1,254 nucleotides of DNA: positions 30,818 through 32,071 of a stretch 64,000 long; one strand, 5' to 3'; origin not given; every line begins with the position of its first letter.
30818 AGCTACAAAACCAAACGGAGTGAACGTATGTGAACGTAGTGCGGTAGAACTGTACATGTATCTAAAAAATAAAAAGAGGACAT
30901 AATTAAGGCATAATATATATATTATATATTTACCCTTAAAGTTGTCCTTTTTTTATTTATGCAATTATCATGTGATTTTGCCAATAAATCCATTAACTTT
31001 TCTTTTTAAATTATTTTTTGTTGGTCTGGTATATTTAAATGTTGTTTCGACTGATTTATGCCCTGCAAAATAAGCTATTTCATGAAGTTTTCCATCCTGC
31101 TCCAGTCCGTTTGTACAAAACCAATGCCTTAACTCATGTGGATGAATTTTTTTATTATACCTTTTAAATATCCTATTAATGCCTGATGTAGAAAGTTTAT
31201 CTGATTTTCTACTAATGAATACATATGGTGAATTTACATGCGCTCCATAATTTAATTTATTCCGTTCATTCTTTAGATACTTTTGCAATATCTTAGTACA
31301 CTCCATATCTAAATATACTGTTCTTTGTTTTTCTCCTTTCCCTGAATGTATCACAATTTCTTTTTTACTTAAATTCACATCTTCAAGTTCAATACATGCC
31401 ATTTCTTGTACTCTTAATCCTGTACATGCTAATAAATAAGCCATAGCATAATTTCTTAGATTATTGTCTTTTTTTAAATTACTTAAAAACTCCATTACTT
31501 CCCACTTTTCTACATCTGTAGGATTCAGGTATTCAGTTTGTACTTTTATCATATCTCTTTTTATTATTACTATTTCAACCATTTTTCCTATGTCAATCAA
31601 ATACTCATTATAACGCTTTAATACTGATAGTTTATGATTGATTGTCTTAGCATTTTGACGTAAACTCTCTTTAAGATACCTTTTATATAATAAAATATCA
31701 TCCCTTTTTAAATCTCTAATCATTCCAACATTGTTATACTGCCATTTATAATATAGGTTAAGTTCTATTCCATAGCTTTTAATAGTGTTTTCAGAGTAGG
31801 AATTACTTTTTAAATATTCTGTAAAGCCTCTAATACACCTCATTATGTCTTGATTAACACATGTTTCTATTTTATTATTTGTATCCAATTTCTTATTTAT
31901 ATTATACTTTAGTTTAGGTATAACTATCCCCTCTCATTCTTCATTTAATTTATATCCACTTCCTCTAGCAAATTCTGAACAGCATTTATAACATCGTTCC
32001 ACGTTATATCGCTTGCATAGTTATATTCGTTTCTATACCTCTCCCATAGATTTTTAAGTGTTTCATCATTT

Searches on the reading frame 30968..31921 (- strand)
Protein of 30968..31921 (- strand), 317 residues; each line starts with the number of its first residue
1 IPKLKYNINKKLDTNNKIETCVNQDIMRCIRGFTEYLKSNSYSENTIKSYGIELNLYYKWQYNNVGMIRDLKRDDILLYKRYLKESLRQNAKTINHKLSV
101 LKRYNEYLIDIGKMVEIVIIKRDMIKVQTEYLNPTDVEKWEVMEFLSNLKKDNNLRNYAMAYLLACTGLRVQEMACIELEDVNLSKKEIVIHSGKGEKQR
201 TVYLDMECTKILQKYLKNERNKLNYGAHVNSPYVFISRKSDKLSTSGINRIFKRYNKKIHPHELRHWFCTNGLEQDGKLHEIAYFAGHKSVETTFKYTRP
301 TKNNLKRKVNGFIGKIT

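Call 60: search_protein_families(library=phrogs, proteins=[window:30968-31921:-], max_evalue=0.00001)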
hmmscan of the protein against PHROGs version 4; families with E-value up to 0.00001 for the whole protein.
window:30968-31921:- (317 aa): 3 families
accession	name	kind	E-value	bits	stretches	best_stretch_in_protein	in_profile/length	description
phrog_1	-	integration and excision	1e-41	145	1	35-310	175-445/611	integrase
phrog_216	-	integration and excision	7.5e-33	114.9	1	137-310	56-234/301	integrase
phrog_7685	-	integration and excision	5.7e-12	46.7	1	189-316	113-238/240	integrase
